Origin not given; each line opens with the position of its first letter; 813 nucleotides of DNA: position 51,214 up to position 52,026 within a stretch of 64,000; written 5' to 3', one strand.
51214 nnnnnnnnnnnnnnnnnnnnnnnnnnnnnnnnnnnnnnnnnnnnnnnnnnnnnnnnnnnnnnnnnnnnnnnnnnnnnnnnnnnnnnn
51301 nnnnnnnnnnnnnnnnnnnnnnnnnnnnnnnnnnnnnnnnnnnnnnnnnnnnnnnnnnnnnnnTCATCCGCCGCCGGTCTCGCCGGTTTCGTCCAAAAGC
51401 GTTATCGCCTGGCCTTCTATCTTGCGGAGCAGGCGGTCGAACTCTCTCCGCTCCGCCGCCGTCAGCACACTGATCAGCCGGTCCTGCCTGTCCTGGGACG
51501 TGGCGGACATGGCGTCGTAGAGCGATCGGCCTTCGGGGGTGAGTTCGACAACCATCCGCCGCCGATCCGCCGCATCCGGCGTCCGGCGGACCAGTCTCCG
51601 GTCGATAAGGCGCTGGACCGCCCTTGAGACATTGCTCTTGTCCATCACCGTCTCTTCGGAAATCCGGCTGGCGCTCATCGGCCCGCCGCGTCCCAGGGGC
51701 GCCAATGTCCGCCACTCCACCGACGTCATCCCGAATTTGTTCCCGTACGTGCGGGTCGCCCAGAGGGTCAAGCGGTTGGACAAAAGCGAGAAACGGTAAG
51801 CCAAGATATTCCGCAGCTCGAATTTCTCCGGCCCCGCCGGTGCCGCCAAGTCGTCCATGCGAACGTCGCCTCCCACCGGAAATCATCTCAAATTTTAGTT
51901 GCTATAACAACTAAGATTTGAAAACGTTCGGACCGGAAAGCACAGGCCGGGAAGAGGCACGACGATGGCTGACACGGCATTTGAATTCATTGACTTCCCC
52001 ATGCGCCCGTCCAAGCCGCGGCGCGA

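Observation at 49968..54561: An 18-bp palindrome occurs three times at promoters of the sulfatase island, probably the MarR operator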

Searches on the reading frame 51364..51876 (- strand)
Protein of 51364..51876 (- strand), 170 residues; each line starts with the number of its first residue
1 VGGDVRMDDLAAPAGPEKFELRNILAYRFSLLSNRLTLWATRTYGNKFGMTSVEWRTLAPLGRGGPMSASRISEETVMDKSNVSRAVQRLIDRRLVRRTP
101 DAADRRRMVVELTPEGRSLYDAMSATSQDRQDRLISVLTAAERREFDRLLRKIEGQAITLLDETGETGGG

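Call 10: search_protein_families(library=pfam, proteins=[window:51364-51876:-])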
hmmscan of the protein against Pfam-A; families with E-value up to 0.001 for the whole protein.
window:51364-51876:- (170 aa): 7 families
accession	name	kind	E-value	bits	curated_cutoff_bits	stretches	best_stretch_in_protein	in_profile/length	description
PF12802.13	MarR_2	-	1.9e-16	60.4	27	1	48-107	1-61/61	MarR family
PF13463.12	HTH_27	-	1.9e-11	44.5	22.2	1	50-116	1-68/68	Winged helix DNA-binding domain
PF01047.28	MarR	-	3.4e-10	40.1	24.6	1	51-107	2-58/59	MarR family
PF01978.25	TrmB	-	4e-06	27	25.6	1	47-102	3-58/68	Sugar-specific transcriptional regulator TrmB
PF09339.16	HTH_IclR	-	1.4e-05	25.2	22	1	63-100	15-52/52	IclR helix-turn-helix domain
PF22381.2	Staph_reg_Sar_Rot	-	7e-05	23.3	27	1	46-123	8-85/85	Transcriptional regulator SarA/Rot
PF25212.1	HVO_A0114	-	0.00071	19.8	27.6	0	50-110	20-79/84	HVO_A0114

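Call 12: find_related_loci(query=window:51364-51876:-, collection=genome_contigs, flank=8000)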
Query window:51364-51876:- (170 aa) in genome_contigs; peptide patterns used: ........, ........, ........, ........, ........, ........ (x = any residue, [..] = any of these).
521 stretches matched a pattern; 14 encode a relative of the query (tblastn E <= 1e-3); 14 distinct loci.
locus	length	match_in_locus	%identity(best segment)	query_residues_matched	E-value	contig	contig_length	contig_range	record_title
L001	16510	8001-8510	96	1-170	1e-106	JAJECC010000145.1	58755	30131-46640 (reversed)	MAG: Rhodospirillales bacterium isolate jk18x9bins.84 k141_169836, whole genome shotgun sequence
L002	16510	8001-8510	92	1-170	3e-102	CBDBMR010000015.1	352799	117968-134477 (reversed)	MAG: Rhodospirillales bacterium isolate e27e2cbc-abdb-4762-b094-4e72ea50ec95 genome assembly, contig: contig_15, whole g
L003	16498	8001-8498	93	2-167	9e-101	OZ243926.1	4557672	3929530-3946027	MAG: Rhodospirillales bacterium isolate f3036996-ea91-419f-bf8b-46094c79dfb2 genome assembly, chromosome: 1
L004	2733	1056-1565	90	1-170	2e-103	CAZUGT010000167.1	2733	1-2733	MAG TPA_asm: uncultured Rhodospirillaceae bacterium isolate SRP338948_co1_27 genome assembly, contig: k141_2699, whole g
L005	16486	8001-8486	94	1-162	8e-100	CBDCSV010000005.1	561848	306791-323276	MAG: Rhodospirillales bacterium isolate 4a57bf92-28fb-45f7-8c73-8ba1c5cb0e23 genome assembly, contig: contig_5, whole ge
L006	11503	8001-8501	92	1-167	4e-99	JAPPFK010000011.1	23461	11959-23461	MAG: Rhodospirillales bacterium isolate RHO1_bin_29 NODE_3618_length_23461_cov_5.973041, whole genome shotgun sequence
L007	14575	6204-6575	35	27-153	1e-12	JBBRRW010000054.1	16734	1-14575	MAG: Burkholderiales bacterium isolate La2_maxbin2.023 La2_maxbin2.023_K_3895021L16734_cov_86.6394, whole genome shotgun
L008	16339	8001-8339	33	41-153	2e-11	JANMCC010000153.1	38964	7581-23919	MAG: Burkholderiales bacterium isolate OTE_1_metabat_218 OTE_1_k141_4149097, whole genome shotgun sequence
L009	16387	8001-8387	30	26-147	6e-9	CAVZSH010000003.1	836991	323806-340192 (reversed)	MAG: uncultured Solirubrobacterales bacterium isolate MFD00731.bin.1.162 genome assembly, contig: contig_13014, whole ge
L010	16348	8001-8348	26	49-164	2e-7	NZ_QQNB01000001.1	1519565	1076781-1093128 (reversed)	Sphingomonas aracearum strain WZY 27 NODE_1_length_1519565_cov_49.258133, whole genome shotgun sequence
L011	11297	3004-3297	31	49-162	5e-7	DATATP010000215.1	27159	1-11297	MAG TPA_asm: Rhizomicrobium sp. isolate SMAG_U5549 k141_1951762, whole genome shotgun sequence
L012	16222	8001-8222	33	49-119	6e-7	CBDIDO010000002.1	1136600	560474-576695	MAG: Beijerinckiaceae bacterium isolate 41e33a7b-f9d6-4c80-b2e2-fe018e5284e4 genome assembly, contig: contig_2, whole ge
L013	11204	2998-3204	33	49-117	1e-6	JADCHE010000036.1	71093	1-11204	MAG: Burkholderiales bacterium isolate M025S2SP1A76QC M025S2_36, whole genome shotgun sequence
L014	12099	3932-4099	38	64-119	2e-6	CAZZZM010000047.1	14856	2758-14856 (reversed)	MAG: uncultured Nakamurella sp. isolate Green_AP.bin.4 genome assembly, contig: NODE_935_length_14856_cov_13.054929, who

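Call 21: find_homologous_proteins(query=window:51364-51876:-, max_evalue=1e-10)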
Query window:51364-51876:- (170 aa): 10 proteins with E <= 1e-10 among 304 candidates.
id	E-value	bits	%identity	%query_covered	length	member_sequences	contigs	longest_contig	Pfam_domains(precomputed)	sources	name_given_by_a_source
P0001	2.6e-98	345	99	96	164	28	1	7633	PF01047.29,PF13463.13,PF01978.26,PF09339.17,PF12802.14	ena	-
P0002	3.6e-89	315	93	96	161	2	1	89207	PF01047.29,PF13463.13,PF01978.26,PF09339.17,PF12802.14,PF22381.3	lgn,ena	-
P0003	1.4e-55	206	67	88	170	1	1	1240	PF01047.29,PF13463.13,PF01978.26,PF09339.17,PF12802.14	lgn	-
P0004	4.6e-49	185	96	59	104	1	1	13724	PF01047.29,PF13463.13,PF12802.14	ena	-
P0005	3.4e-33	133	46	89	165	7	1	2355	PF01047.29,PF13463.13,PF01978.26,PF12802.14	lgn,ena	-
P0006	1.4e-29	121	43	89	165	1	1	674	PF01047.29,PF22166.4,PF13463.13,PF01978.26,PF09339.17,PF12802.14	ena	-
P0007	4.9e-23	100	41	88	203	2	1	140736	PF01047.29,PF12802.14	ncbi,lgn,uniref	ncbi:MarR family winged helix-turn-helix transcriptional regulator [Hydrogenophaga sp.]|uniref:MarR 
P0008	9.2e-23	99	40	86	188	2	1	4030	PF01047.29,PF12802.14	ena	-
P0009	4.2e-21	94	43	75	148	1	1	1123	PF01047.29,PF13463.13,PF12802.14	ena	-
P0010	6.4e-20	90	39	88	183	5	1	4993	PF01047.29,PF12802.14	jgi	jgi:DNA-binding MarR family transcriptional regulator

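Call 22: find_encoding_contigs(protein=P0003, flank=5000, max_places=3)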
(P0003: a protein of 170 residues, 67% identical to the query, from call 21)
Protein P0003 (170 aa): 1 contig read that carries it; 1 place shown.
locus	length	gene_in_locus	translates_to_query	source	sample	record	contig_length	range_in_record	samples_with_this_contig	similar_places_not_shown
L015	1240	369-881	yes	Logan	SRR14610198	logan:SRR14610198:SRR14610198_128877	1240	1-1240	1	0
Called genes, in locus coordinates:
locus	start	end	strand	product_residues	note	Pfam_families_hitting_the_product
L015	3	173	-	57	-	?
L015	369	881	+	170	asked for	PF01047:MarR, PF01978:TrmB (weak), PF12802:MarR_2, PF13463:HTH_27, PF09339:HTH_IclR (weak)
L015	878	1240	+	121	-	?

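Call 23: find_encoding_contigs(protein=P0005, flank=5000, max_places=3)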
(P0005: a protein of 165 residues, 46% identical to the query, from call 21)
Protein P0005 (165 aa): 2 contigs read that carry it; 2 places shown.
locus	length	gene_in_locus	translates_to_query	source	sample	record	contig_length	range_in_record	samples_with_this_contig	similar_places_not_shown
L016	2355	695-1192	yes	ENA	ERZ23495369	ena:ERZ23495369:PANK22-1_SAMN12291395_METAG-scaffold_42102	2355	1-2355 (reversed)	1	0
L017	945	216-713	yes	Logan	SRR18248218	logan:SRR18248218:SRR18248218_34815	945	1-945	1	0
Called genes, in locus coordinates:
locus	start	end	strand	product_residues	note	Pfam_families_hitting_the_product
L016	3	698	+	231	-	?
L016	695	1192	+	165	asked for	PF01978:TrmB (weak), PF12802:MarR_2, PF01047:MarR, PF13463:HTH_27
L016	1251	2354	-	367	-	?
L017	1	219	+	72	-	?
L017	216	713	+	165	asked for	PF01978:TrmB (weak), PF12802:MarR_2, PF01047:MarR, PF13463:HTH_27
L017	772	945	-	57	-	?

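Call 24: find_encoding_contigs(protein=P0007, flank=6000, max_places=3)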
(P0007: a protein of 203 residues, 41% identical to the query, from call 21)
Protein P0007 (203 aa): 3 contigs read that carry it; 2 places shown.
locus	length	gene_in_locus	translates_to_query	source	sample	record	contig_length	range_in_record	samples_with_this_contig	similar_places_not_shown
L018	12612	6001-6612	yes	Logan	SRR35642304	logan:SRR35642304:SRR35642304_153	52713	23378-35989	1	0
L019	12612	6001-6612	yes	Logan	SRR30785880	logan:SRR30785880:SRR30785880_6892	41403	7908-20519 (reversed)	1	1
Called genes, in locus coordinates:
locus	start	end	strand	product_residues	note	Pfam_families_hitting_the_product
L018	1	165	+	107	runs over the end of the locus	PF00111:Fer2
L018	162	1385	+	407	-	PF01266:DAO (faint), PF07992:Pyr_redox_2, PF13450:NAD_binding_8 (faint), PF13738:Pyr_redox_3, PF00070:Pyr_redox, PF14759:Reductase_C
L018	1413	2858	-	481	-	PF01425:Amidase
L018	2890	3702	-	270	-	PF00106:adh_short, PF13561:adh_short_C2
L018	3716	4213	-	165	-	PF00866:Ring_hydroxyl_B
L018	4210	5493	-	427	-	PF00355:Rieske, PF00848:Ring_hydroxyl_A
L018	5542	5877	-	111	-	PF00355:Rieske, PF13806:Rieske_2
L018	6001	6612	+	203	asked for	PF01047:MarR (weak), PF12802:MarR_2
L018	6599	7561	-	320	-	PF03401:TctC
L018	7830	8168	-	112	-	PF04102:SlyX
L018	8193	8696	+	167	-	-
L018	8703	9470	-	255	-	PF00106:adh_short, PF08659:KR (weak), PF13561:adh_short_C2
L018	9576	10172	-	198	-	PF05433:Rick_17kDa_Anti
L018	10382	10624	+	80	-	-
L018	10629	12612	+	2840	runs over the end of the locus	PF10091:Glycoamylase, PF06165:GH94_b-supersand, PF17167:Glyco_hydro_94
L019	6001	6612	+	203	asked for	PF01047:MarR (weak), PF12802:MarR_2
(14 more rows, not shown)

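Call 31: find_related_loci(query=A5, collection=metagenome_contigs, flank=4000)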
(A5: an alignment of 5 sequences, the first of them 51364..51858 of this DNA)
Query A5 (164 aa) in metagenome_contigs; peptide patterns used: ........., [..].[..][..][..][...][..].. (x = any residue, [..] = any of these).
65 stretches matched a pattern; 1 encode a relative of the query (tblastn E <= 1e-3); 1 distinct loci.
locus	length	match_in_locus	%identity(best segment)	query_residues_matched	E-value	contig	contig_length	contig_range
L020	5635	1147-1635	92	1-163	6e-99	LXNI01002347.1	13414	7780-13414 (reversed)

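Call 39: find_homologous_proteins(query=A6, max_evalue=1e-15)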
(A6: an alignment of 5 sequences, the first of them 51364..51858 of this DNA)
Query A6 (5 sequences) (164 aa, profile of the alignment): 456 proteins with E <= 1e-15 among 8000 candidates; the best 120 are listed.
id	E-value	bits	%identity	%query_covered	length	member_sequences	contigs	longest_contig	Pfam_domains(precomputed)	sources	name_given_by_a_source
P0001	1.0e-74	268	99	100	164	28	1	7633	PF01047.29,PF13463.13,PF01978.26,PF09339.17,PF12802.14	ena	-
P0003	1.3e-72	261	67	91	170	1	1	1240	PF01047.29,PF13463.13,PF01978.26,PF09339.17,PF12802.14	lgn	-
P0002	4.4e-70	252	93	100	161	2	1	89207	PF01047.29,PF13463.13,PF01978.26,PF09339.17,PF12802.14,PF22381.3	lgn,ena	-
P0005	5.0e-69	249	46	93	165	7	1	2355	PF01047.29,PF13463.13,PF01978.26,PF12802.14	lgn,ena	-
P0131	2.1e-67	244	38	90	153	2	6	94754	PF01047.29,PF13463.13,PF12802.14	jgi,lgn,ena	-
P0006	1.7e-63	231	43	93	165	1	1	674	PF01047.29,PF22166.4,PF13463.13,PF01978.26,PF09339.17,PF12802.14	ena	-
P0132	3.1e-63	230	44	96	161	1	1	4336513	PF01047.29,PF22166.4,PF13463.13,PF01978.26,PF12802.14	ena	-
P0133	1.1e-61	225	40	90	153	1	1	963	PF01047.29,PF13463.13,PF12802.14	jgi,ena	-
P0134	2.2e-61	224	40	88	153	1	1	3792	PF01047.29,PF13463.13,PF12802.14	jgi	jgi:DNA-binding MarR family transcriptional regulator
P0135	2.3e-61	224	41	90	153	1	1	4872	PF01047.29,PF13463.13,PF12802.14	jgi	jgi:DNA-binding MarR family transcriptional regulator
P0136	4.2e-61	223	41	90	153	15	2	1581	PF01047.29,PF13463.13,PF12802.14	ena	-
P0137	1.5e-60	222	40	90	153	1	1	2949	PF01047.29,PF13463.13,PF12802.14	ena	-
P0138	2.3e-60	221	39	90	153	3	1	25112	PF01047.29,PF13463.13,PF12802.14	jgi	-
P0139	8.7e-60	219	41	90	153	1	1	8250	PF01047.29,PF13463.13,PF12802.14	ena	-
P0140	6.0e-59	216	42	96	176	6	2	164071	PF01047.29,PF13463.13,PF01978.26,PF09339.17,PF12802.14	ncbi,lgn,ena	-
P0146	3.6e-57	210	41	91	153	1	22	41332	PF01047.29,PF13463.13,PF12802.14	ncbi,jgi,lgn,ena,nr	ncbi:MAG: MarR family transcriptional regulator [Rhodospirillaceae bacterium]|jgi:DNA-binding MarR f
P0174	3.3e-49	185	47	91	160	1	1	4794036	PF01047.29,PF25212.3,PF13463.13,PF01978.26,PF12802.14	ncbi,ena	-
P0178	2.0e-48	182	52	90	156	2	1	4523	PF01047.29,PF13463.13,PF01978.26,PF12802.14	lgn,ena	-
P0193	3.3e-42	162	38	88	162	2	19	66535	PF01047.29,PF13463.13,PF01978.26,PF12802.14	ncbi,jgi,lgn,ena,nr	ncbi:MAG: MarR family transcriptional regulator [Rhodospirillales bacterium]|jgi:DNA-binding MarR fa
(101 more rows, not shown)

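Call 40: find_encoding_contigs(protein=P0178, flank=5000, max_places=2)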
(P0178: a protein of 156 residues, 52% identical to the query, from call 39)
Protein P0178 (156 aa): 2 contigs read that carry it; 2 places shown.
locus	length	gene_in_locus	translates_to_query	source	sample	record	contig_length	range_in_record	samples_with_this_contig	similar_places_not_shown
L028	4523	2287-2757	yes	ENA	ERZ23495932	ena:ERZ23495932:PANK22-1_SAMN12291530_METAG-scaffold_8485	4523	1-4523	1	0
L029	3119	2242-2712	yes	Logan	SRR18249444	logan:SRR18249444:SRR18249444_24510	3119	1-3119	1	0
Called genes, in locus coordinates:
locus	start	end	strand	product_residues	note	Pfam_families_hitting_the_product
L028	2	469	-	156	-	?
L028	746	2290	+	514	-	PF00884:Sulfatase, PF01663:Phosphodiest (faint), PF16347:SGSH_C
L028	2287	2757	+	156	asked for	PF01978:TrmB (weak), PF12802:MarR_2, PF01047:MarR, PF13463:HTH_27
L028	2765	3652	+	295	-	PF23023:Anti-Pycsar_Apyc1 (weak), PF00753:Lactamase_B, PF12706:Lactamase_B_2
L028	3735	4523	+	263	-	?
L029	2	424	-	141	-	?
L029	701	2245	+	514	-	PF00884:Sulfatase, PF01663:Phosphodiest (faint), PF16347:SGSH_C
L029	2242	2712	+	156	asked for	PF01978:TrmB (weak), PF12802:MarR_2, PF01047:MarR, PF13463:HTH_27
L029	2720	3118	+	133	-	?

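Call 41: find_encoding_contigs(protein=P0174, flank=7000, max_places=2)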
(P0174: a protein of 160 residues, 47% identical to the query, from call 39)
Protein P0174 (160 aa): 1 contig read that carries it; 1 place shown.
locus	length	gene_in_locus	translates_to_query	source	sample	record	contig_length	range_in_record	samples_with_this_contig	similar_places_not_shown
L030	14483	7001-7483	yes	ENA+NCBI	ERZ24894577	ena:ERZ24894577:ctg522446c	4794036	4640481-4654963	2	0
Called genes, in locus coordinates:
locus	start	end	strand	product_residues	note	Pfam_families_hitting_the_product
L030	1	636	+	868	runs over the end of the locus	PF02861:Clp_N, PF23569:NBD_SMAX1, PF00004:AAA, PF17871:AAA_lid_9, PF00004:AAA, PF07724:AAA_2, PF07728:AAA_5, PF10431:ClpB_D2-small, +9 more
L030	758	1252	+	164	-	PF00210:Ferritin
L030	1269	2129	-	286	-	PF00106:adh_short, PF08659:KR, PF13561:adh_short_C2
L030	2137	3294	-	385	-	PF04107:GCS2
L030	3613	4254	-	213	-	PF11249:DUF3047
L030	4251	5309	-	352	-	-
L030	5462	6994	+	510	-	PF00884:Sulfatase, PF01663:Phosphodiest (faint), PF16347:SGSH_C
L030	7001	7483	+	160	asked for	PF01978:TrmB (weak), PF12802:MarR_2, PF13463:HTH_27, PF01047:MarR, PF25212:HVO_A0114 (weak)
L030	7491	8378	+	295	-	PF23023:Anti-Pycsar_Apyc1, PF00753:Lactamase_B, PF12706:Lactamase_B_2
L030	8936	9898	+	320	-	PF03401:TctC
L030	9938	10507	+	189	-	-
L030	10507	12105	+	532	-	PF01970:TctA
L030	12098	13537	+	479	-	PF00884:Sulfatase, PF01663:Phosphodiest (faint), PF16347:SGSH_C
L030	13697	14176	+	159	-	PF05014:Nuc_deoxyrib_tr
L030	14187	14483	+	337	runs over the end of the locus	PF02277:DBI_PRT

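Call 42: find_encoding_contigs(protein=P0132, flank=7000, max_places=2)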
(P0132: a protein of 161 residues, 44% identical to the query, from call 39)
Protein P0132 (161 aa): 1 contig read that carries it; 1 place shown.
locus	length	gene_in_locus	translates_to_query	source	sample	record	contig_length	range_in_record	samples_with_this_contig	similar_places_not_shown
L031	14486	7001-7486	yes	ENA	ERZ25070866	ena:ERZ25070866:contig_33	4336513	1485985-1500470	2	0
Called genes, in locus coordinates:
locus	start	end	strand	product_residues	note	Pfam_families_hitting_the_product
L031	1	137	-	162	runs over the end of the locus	PF00210:Ferritin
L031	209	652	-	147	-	PF00903:Glyoxalase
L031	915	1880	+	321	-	PF04055:Radical_SAM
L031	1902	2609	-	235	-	PF01738:DLH, PF12697:Abhydrolase_6 (faint), PF00326:Peptidase_S9 (weak)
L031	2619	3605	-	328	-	PF00903:Glyoxalase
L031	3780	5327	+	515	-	PF00501:AMP-binding, PF13193:AMP-binding_C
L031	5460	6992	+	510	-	PF00884:Sulfatase, PF01663:Phosphodiest (weak), PF16347:SGSH_C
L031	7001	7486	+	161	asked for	PF01978:TrmB (weak), PF01047:MarR, PF12802:MarR_2, PF13463:HTH_27 (weak), PF22166:WHD_ArnR1 (weak)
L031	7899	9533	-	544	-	PF13481:AAA_25 (faint), PF00005:ABC_tran, PF00006:ATP-synt_ab (faint), PF02463:SMC_N (faint), PF13191:AAA_16 (faint), PF13401:AAA_22 (faint), PF20720:nSTAND3 (faint), PF00005:ABC_tran, +3 more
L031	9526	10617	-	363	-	PF00528:BPD_transp_1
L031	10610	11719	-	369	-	PF00528:BPD_transp_1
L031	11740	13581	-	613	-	PF00496:SBP_bac_5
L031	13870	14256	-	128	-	PF00875:DNA_photolyase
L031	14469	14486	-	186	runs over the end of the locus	PF01844:HNH, PF14279:HNH_5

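Call 45: find_encoding_contigs(protein=P0146, flank=6000, max_places=4)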
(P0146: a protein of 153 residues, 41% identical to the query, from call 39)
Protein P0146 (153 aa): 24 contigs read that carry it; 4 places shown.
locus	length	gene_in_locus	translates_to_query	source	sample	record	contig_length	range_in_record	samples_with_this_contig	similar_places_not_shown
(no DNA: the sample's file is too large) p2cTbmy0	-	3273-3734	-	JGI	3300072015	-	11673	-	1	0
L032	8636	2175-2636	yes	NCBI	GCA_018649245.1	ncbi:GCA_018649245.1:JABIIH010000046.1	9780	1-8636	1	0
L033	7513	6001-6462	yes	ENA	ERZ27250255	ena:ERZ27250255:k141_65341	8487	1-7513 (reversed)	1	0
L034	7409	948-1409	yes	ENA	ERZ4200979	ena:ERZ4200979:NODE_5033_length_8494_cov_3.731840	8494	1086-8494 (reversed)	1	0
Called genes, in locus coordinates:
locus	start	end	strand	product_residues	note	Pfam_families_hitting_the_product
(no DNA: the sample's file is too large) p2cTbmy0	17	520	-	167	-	PF00903:Glyoxalase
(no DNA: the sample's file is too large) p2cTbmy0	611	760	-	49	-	-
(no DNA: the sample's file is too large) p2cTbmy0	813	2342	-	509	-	PF00884:Sulfatase, PF01663:Phosphodiest, PF16347:SGSH_C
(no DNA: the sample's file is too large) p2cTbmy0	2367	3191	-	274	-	PF02679:ComA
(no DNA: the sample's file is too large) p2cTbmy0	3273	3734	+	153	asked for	PF01047:MarR, PF12802:MarR_2, PF13463:HTH_27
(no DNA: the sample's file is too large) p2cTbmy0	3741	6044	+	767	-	PF12228:DUF3604 (faint)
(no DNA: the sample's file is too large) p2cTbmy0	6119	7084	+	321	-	PF03401:TctC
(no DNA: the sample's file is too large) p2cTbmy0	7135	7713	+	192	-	-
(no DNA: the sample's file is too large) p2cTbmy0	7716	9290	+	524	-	PF01970:TctA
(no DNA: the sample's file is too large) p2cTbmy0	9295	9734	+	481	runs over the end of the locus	PF00884:Sulfatase, PF01663:Phosphodiest (faint), PF16347:SGSH_C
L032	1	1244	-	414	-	PF00884:Sulfatase, PF01663:Phosphodiest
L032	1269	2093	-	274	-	PF02679:ComA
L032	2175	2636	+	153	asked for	PF01047:MarR, PF12802:MarR_2, PF13463:HTH_27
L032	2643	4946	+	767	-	PF12228:DUF3604 (faint)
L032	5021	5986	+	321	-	PF03401:TctC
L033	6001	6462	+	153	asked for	PF01047:MarR, PF12802:MarR_2, PF13463:HTH_27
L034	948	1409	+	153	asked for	PF01047:MarR, PF12802:MarR_2, PF13463:HTH_27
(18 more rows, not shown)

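Call 46: find_encoding_contigs(protein=P0140, flank=6000, max_places=2)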
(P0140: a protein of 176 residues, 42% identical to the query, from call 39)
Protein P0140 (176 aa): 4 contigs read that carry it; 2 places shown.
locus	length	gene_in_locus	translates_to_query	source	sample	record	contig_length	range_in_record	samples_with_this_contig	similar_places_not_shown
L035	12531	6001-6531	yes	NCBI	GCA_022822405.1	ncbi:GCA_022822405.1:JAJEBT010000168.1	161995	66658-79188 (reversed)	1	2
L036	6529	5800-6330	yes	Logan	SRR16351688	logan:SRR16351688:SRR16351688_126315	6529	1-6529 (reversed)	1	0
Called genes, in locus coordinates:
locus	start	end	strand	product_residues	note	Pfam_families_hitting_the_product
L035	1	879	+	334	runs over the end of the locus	PF04055:Radical_SAM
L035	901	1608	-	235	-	PF07224:Chlorophyllase (weak), PF01738:DLH, PF12697:Abhydrolase_6 (faint), PF00326:Peptidase_S9 (weak)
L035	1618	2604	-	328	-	PF00903:Glyoxalase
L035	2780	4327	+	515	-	PF00501:AMP-binding, PF13193:AMP-binding_C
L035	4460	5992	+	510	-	PF00884:Sulfatase, PF01663:Phosphodiest, PF16347:SGSH_C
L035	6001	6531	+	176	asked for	PF01047:MarR, PF01978:TrmB (weak), PF12802:MarR_2, PF13463:HTH_27 (weak), PF09339:HTH_IclR (faint)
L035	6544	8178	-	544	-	PF13481:AAA_25 (faint), PF00005:ABC_tran, PF02463:SMC_N (faint), PF13191:AAA_16 (faint), PF13401:AAA_22 (faint), PF05729:NACHT (faint), PF13304:AAA_21 (faint), PF00005:ABC_tran, +1 more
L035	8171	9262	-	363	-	PF00528:BPD_transp_1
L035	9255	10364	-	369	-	PF00528:BPD_transp_1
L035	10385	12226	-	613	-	PF00496:SBP_bac_5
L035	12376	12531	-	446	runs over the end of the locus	PF00875:DNA_photolyase, PF03441:FAD_binding_7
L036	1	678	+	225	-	?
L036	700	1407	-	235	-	PF07224:Chlorophyllase (weak), PF01738:DLH, PF12697:Abhydrolase_6 (faint), PF00326:Peptidase_S9 (weak)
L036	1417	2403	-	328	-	PF00903:Glyoxalase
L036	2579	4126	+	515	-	PF00501:AMP-binding, PF13193:AMP-binding_C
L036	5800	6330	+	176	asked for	PF01047:MarR, PF01978:TrmB (weak), PF12802:MarR_2, PF13463:HTH_27 (weak), PF09339:HTH_IclR (faint)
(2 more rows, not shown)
